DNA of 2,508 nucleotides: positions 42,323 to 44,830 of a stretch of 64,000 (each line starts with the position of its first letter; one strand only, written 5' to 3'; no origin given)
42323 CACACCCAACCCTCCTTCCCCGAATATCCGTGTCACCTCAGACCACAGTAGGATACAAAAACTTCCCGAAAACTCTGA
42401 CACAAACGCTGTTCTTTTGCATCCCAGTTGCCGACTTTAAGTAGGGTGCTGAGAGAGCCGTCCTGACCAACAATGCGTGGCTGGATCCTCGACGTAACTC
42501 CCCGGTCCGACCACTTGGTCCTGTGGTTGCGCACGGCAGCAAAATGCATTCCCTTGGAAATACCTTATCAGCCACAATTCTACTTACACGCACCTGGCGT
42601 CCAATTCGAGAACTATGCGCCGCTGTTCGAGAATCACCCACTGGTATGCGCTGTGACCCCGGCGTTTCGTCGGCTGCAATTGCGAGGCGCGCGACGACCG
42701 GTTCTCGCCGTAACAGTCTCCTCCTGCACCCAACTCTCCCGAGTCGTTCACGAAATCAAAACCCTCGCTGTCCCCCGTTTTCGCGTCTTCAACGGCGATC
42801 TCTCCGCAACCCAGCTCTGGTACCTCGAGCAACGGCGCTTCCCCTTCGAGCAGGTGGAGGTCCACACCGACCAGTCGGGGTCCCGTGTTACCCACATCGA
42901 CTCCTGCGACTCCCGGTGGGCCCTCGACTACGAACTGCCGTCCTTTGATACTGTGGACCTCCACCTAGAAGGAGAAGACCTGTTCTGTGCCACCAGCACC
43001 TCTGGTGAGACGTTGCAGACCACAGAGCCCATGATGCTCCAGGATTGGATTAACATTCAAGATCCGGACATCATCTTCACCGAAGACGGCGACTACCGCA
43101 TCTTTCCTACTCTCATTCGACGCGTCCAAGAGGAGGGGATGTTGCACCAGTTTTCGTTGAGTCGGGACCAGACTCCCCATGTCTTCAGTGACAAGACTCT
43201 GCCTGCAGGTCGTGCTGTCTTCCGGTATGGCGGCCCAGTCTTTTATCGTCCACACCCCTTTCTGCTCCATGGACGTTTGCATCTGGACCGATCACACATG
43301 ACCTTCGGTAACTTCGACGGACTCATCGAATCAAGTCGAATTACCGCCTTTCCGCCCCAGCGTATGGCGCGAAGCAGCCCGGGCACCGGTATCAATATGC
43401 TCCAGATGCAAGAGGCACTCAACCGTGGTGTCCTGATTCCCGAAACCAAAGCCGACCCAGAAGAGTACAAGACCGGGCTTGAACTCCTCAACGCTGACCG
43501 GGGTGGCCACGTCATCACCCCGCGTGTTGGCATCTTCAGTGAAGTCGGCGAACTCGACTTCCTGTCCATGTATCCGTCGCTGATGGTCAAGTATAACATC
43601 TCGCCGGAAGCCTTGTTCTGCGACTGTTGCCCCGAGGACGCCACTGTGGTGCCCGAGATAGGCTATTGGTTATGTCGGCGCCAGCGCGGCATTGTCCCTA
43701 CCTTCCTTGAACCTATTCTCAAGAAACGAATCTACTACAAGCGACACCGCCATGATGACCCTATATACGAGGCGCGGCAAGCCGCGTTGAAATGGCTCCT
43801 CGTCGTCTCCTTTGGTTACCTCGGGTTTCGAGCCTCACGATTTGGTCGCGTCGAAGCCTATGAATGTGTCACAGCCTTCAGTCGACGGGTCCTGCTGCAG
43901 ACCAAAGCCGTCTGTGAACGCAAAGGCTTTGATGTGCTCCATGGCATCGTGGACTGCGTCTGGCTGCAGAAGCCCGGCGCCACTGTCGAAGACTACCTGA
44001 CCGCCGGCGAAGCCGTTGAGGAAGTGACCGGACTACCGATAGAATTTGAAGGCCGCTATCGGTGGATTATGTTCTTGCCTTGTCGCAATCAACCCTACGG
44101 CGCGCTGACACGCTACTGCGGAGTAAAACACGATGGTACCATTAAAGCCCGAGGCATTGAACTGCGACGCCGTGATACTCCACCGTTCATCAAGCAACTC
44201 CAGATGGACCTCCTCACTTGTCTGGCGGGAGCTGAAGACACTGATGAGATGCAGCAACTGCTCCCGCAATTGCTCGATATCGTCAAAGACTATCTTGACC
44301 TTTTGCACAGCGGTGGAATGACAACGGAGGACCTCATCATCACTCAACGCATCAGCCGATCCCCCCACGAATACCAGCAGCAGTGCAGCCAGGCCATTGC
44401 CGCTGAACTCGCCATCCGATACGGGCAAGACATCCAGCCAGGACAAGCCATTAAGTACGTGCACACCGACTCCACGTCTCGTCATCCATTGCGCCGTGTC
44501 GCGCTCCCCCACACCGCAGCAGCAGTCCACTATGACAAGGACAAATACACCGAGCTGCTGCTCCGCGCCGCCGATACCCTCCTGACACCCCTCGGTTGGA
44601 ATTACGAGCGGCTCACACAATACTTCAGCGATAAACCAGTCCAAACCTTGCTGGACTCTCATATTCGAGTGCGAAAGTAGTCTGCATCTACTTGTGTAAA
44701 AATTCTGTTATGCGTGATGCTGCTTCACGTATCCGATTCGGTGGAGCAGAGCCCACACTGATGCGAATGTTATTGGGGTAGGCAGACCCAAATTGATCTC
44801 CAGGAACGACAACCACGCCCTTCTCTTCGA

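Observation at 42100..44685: GC-rich island encoding a family-B DNA polymerase paralog with degenerate exonuclease motifs and a degenerate motif C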

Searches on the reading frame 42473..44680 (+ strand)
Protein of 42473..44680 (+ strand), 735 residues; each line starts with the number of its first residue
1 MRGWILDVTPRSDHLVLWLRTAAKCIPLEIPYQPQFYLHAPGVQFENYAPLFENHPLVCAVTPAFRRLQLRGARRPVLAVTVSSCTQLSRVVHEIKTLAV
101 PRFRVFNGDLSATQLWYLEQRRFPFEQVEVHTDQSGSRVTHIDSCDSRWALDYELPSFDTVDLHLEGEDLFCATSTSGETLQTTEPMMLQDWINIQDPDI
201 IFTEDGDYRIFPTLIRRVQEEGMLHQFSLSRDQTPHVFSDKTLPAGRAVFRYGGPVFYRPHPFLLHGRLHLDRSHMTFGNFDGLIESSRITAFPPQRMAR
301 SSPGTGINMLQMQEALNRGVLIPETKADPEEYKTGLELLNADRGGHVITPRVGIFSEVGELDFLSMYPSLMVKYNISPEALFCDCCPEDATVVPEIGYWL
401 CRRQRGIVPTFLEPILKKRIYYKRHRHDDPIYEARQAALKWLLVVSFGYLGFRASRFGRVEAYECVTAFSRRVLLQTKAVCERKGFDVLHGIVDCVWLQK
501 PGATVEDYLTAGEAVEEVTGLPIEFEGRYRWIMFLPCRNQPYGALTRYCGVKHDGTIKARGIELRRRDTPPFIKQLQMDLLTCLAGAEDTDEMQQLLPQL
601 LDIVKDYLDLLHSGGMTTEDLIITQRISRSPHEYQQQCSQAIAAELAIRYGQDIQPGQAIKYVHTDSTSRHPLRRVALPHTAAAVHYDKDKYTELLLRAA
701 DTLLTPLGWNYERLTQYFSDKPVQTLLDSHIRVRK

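Call 3: search_protein_families(library=pfam, proteins=[window:42473-44680:+], max_evalue=0.01)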
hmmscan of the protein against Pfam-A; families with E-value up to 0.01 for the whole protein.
window:42473-44680:+ (735 aa): 1 family
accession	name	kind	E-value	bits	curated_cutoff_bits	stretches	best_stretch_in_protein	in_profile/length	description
PF00136.26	DNA_pol_B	-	2.3e-31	109.5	23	1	309-677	17-420/453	DNA polymerase family B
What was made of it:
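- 42473..44680 (+): polB2 gene: a 735-aa PolB2-family (Dpo2-like) family B DNA polymerase. The GC-rich tract coincides with this ORF. Pfam PF00136, E = 2e-31 (call 3).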

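Call 4: search_protein_families(library=ncbifam, proteins=[window:42473-44680:+], max_evalue=0.01)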
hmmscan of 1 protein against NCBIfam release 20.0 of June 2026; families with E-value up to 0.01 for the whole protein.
window:42473-44680:+ (735 aa): 9 families
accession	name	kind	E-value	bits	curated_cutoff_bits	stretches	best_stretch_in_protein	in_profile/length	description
NF004416.0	PRK05761.1-2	equivalog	9.8e-115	384.4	516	1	4-708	2-650/665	type B DNA-directed DNA polymerase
NF004418.0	PRK05761.1-4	subfamily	3.2e-108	362.9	692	1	31-725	30-711/717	type B DNA-directed DNA polymerase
NF004417.0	PRK05761.1-3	equivalog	1.3e-48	165.7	780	1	288-715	427-852/858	DNA-directed DNA polymerase I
NF004419.0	PRK05761.1-5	equivalog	7.1e-40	136.7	1285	1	342-714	552-920/932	DNA-directed DNA polymerase I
NF004415.0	PRK05761.1-1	equivalog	2.8e-31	108.3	1289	1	341-717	493-867/883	DNA-directed DNA polymerase I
NF004421.0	PRK05762.1-2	equivalog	5.6e-25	87.8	570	1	343-714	412-787/795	DNA polymerase II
TIGR00592.1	pol2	superfamily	5.6e-24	84.3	239.95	1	343-670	801-1135/1176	DNA polymerase (pol2)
NF004422.0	PRK05762.1-4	equivalog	8.9e-20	70.6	1103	1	340-714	401-781/789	DNA polymerase II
NF004420.0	PRK05762.1-1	equivalog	8.7e-17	61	1435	1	341-667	398-735/783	DNA polymerase II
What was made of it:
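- On PolB2 (Dpo2-like) family B DNA polymerases: NCBIfam best hits stay below their cut-offs (384 vs 516, call 4).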

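Call 6: find_homologous_proteins(query=window:42473-44680:+)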
Query window:42473-44680:+ (735 aa): 985 proteins with E <= 0.001 among 8000 candidates; the best 120 are listed.
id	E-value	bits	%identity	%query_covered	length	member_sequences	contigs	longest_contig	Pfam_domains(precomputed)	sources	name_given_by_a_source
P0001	0.0e+0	1503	85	100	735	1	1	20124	PF00136.27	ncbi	-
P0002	0.0e+0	1490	85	100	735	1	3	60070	PF00136.27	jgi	jgi:DNA polymerase-2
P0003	0.0e+0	1483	84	100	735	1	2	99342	PF00136.27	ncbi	ncbi:MAG: DNA polymerase domain-containing protein [Promethearchaeota archaeon]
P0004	0.0e+0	1461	83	100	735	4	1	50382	PF00136.27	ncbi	-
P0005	0.0e+0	1449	83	100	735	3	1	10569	PF00136.27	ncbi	ncbi:MAG: DNA polymerase domain-containing protein [Candidatus Odinarchaeota archaeon]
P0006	0.0e+0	1445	82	100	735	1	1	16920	PF00136.27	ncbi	-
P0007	0.0e+0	1442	87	95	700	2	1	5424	PF00136.27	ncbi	ncbi:MAG: DNA polymerase domain-containing protein, partial [Promethearchaeota archaeon]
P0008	0.0e+0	1436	82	99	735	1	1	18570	PF00136.27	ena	-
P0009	0.0e+0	1436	85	57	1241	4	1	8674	PF05204.20,PF00136.27,PF14528.12,PF14890.12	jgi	jgi:DNA polymerase elongation subunit (family B)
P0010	0.0e+0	1435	83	100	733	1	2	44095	PF00136.27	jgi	jgi:DNA polymerase-2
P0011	0.0e+0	1418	82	61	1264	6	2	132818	PF05204.20,PF00136.27,PF14528.12,PF14890.12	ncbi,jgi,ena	-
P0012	0.0e+0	1398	79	100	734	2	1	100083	PF00136.27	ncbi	ncbi:MAG: DNA polymerase domain-containing protein [Promethearchaeota archaeon]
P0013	0.0e+0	1395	79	100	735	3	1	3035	PF00136.27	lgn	-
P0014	0.0e+0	1375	78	100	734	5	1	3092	PF00136.27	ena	-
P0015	0.0e+0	1339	85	53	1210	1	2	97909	PF05204.20,PF00136.27,PF14528.12,PF14890.12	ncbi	-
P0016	0.0e+0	1276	85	52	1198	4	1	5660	PF05204.20,PF00136.27,PF14528.12,PF14890.12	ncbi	ncbi:MAG: DNA polymerase domain-containing protein, partial [Promethearchaeota archaeon]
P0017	0.0e+0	1270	84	86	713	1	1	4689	PF00136.27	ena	-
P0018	0.0e+0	1221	70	99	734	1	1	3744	PF00136.27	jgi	jgi:DNA polymerase elongation subunit (family B)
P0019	0.0e+0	1193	69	99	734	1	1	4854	PF00136.27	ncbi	-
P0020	0.0e+0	1193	70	61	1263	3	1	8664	PF05204.20,PF00136.27,PF14528.12,PF14890.12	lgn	-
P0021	0.0e+0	1184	70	61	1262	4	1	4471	PF05204.20,PF00136.27,PF14528.12,PF14890.12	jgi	jgi:DNA polymerase elongation subunit (family B)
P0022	0.0e+0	1182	67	99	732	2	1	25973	PF00136.27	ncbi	-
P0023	0.0e+0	1155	66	99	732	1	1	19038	PF00136.27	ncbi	-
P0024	0.0e+0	1150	78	84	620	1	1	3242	PF00136.27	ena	-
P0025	0.0e+0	1085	83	74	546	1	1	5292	PF00136.27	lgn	-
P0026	0.0e+0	1014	93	63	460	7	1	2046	PF00136.27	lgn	-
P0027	1.5e-278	944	70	77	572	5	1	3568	PF00136.27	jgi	-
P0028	4.8e-269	913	86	61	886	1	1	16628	PF05204.20,PF00136.27,PF14528.12,PF14890.12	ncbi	ncbi:MAG: LAGLIDADG family homing endonuclease, partial [Promethearchaeota archaeon]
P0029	2.6e-204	699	82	39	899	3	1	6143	PF05204.20,PF00136.27,PF14528.12,PF14890.12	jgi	jgi:DNA polymerase elongation subunit (family B)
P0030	2.6e-168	580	87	39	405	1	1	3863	PF00136.27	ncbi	ncbi:MAG: DNA polymerase domain-containing protein, partial [Promethearchaeota archaeon]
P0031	8.5e-164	565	83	39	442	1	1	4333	PF00136.27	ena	-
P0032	5.3e-153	529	39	97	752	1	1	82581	PF00136.27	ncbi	-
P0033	4.5e-151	523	39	97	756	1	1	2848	PF00136.27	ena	-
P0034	1.8e-149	517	39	97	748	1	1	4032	PF00136.27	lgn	-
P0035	5.5e-149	516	76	39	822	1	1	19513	PF05204.20,PF00136.27,PF14528.12,PF14890.12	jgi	jgi:intein/homing endonuclease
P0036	4.8e-146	506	37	97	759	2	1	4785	PF00136.27,PF03104.26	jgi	-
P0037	2.4e-142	494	39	97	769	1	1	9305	PF00136.27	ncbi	-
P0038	2.2e-141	491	37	97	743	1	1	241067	PF00136.27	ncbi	-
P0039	2.4e-141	491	38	96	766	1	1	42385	PF00136.27,PF03104.26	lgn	-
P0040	5.4e-141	489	37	97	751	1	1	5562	PF00136.27,PF03104.26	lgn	-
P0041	2.8e-140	487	38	97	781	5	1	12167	PF00136.27,PF03104.26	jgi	jgi:DNA polymerase I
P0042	9.5e-140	485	35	97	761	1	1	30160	PF00136.27,PF03104.26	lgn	-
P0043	6.0e-139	483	38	96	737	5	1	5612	PF00136.27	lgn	-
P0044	8.4e-139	482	38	96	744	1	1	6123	PF00136.27,PF03104.26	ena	-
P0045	2.4e-138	481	37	98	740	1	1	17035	PF00136.27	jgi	-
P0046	5.6e-138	479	40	87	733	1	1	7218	PF00136.27,PF03104.26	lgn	-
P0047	7.4e-138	479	37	97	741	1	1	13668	PF00136.27,PF03104.26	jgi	-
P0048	7.5e-138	479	38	96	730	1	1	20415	PF00136.27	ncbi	-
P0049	1.6e-137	478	37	96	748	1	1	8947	PF00136.27,PF03104.26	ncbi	-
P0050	1.6e-137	478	37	96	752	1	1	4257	PF00136.27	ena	-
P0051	1.9e-137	478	37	98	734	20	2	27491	PF00136.27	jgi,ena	-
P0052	2.7e-137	477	36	99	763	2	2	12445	PF00136.27,PF03104.26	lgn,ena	-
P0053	3.3e-137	477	37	97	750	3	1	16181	PF00136.27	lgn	-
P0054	8.0e-137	476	37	96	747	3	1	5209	PF00136.27,PF03104.26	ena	-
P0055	9.0e-137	475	37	96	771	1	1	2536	PF00136.27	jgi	jgi:DNA polymerase elongation subunit (family B)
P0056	1.4e-136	475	37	97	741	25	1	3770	PF00136.27,PF03104.26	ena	-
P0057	1.7e-136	474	37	96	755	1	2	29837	PF00136.27,PF03104.26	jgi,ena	-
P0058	1.8e-136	474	36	96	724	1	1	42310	PF00136.27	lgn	-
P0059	2.2e-136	474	38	96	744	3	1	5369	PF00136.27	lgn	-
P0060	2.5e-136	474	35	99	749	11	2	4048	PF00136.27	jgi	-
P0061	2.6e-136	474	37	94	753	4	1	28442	PF00136.27,PF03104.26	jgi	-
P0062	3.0e-136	474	37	98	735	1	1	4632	PF00136.27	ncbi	ncbi:MAG: type B DNA-directed DNA polymerase, partial [Thermoplasmatota archaeon]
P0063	4.2e-136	473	37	98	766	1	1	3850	PF00136.27,PF03104.26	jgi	-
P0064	6.4e-136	473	37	98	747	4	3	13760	PF00136.27,PF03104.26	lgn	-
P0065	1.2e-135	472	33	96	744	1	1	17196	PF00136.27,PF03104.26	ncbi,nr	ncbi:MAG: hypothetical protein GF329_17080 [Candidatus Lokiarchaeota archaeon]|nr:hypothetical prote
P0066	1.4e-135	471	36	99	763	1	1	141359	PF00136.27,PF03104.26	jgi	jgi:DNA polymerase elongation subunit (family B)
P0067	1.7e-135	471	37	96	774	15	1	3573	PF00136.27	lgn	-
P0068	1.9e-135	471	37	97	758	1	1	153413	PF00136.27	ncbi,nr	ncbi:MAG TPA: DNA polymerase domain-containing protein [Candidatus Bathyarchaeia archaeon]|nr:DNA po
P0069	2.3e-135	471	37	97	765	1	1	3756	PF00136.27,PF03104.26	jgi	jgi:DNA polymerase elongation subunit (family B)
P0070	2.6e-135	471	37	97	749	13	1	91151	PF00136.27,PF03104.26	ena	-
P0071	4.5e-135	470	35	96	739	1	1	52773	PF00136.27,PF03104.26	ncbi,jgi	ncbi:MAG: DNA polymerase domain-containing protein [Candidatus Helarchaeota archaeon]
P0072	7.2e-135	469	36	98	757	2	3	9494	PF00136.27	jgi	-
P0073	1.1e-134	468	37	98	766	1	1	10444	PF00136.27,PF03104.26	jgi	jgi:DNA polymerase elongation subunit (family B)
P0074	1.4e-134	468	37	97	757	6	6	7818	PF00136.27,PF03104.26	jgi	jgi:DNA polymerase-2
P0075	1.5e-134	468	36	98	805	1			PF00136.27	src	-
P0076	2.0e-134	468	35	97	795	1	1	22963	PF00136.27,PF03104.26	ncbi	-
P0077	2.0e-134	468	36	99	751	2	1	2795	PF00136.27,PF03104.26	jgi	-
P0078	2.2e-134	468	37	95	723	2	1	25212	PF00136.27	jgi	jgi:DNA polymerase elongation subunit (family B)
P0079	2.2e-134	467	37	96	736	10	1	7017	PF00136.27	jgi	jgi:DNA polymerase-2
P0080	2.7e-134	467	36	96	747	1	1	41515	PF00136.27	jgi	jgi:DNA polymerase elongation subunit (family B)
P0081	3.4e-134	467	37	97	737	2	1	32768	PF00136.27,PF03104.26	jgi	jgi:DNA polymerase, archaea type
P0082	4.1e-134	467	36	96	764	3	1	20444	PF00136.27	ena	-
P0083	4.9e-134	466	35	95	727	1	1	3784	PF00136.27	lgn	-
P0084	5.1e-134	466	35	97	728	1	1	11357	PF00136.27,PF03104.26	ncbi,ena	-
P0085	5.2e-134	466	35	97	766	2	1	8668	PF00136.27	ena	-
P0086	7.4e-134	466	37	97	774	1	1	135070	PF00136.27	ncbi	-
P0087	9.9e-134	465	37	98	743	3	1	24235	PF00136.27,PF03104.26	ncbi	-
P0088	1.2e-133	465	36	98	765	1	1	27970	PF00136.27,PF03104.26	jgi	jgi:DNA polymerase elongation subunit (family B)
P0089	1.5e-133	465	35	96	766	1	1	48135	PF00136.27,PF03104.26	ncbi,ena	-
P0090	1.6e-133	465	37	96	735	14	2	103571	PF00136.27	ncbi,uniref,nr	ncbi:DNA polymerase domain-containing protein [Leptospirillum ferriphilum]|uniref:DNA polymerase dom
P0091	2.0e-133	464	35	98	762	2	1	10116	PF00136.27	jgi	jgi:DNA polymerase I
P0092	2.3e-133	464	36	97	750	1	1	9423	PF00136.27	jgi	jgi:DNA polymerase, archaea type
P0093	2.5e-133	464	36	98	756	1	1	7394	PF00136.27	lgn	-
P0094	2.6e-133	464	36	97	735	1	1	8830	PF00136.27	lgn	-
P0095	2.9e-133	464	36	97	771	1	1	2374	PF00136.27,PF03104.26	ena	-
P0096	2.9e-133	464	35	98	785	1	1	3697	PF00136.27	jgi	jgi:DNA polymerase elongation subunit (family B)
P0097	3.1e-133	464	36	97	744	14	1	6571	PF00136.27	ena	-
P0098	3.7e-133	463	36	97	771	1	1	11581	PF00136.27,PF03104.26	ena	-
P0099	4.0e-133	463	38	97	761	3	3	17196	PF00136.27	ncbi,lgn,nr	ncbi:MAG: hypothetical protein FJ245_14415 [Nitrospira sp.]|nr:hypothetical protein [Nitrospira sp.]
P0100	4.4e-133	463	39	86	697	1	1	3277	PF00136.27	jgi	jgi:DNA polymerase elongation subunit (family B)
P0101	5.5e-133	463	36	98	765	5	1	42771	PF00136.27,PF03104.26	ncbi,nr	ncbi:hypothetical protein E6H34_10255 [Candidatus Bathyarchaeota archaeon]|nr:MAG: hypothetical prot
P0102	5.9e-133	463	38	96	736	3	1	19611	PF00136.27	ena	-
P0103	1.1e-132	462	36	97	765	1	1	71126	PF00136.27,PF03104.26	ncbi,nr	ncbi:hypothetical protein E6H19_08790 [Candidatus Bathyarchaeota archaeon]|nr:MAG: hypothetical prot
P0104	1.2e-132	462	36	98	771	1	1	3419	PF00136.27,PF03104.26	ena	-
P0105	1.2e-132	462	36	98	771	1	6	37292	PF00136.27,PF03104.26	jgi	-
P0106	1.5e-132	461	35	98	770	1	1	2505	PF00136.27,PF03104.26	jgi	jgi:DNA polymerase-2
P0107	2.5e-132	461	36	98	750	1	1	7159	PF00136.27,PF03104.26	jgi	-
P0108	2.7e-132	461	35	98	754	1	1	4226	PF00136.27,PF03104.26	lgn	-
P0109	3.0e-132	460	39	92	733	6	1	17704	PF00136.27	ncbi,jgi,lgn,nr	ncbi:MAG: hypothetical protein OEY86_05475 [Nitrospira sp.]|nr:hypothetical protein [Nitrospira sp.]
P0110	3.1e-132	460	36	97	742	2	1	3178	PF00136.27,PF03104.26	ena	-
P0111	5.9e-132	459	37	97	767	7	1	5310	PF00136.27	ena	-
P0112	7.0e-132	459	35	98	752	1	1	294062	PF00136.27,PF03104.26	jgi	jgi:DNA polymerase elongation subunit (family B)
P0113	7.6e-132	459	36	98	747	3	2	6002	PF00136.27,PF03104.26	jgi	-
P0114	1.0e-131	459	36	97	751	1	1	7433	PF00136.27,PF03104.26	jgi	jgi:DNA polymerase, archaea type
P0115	1.9e-131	458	37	97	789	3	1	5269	PF00136.27,PF03104.26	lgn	-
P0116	2.1e-131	458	36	96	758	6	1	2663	PF00136.27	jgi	jgi:DNA polymerase-2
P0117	2.7e-131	457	38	96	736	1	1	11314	PF00136.27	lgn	-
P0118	2.7e-131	457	37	88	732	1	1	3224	PF00136.27,PF03104.26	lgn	-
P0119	3.0e-131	457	34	97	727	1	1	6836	PF00136.27,PF03104.26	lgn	-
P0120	3.1e-131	457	36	98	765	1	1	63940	PF00136.27,PF03104.26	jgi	jgi:DNA polymerase-2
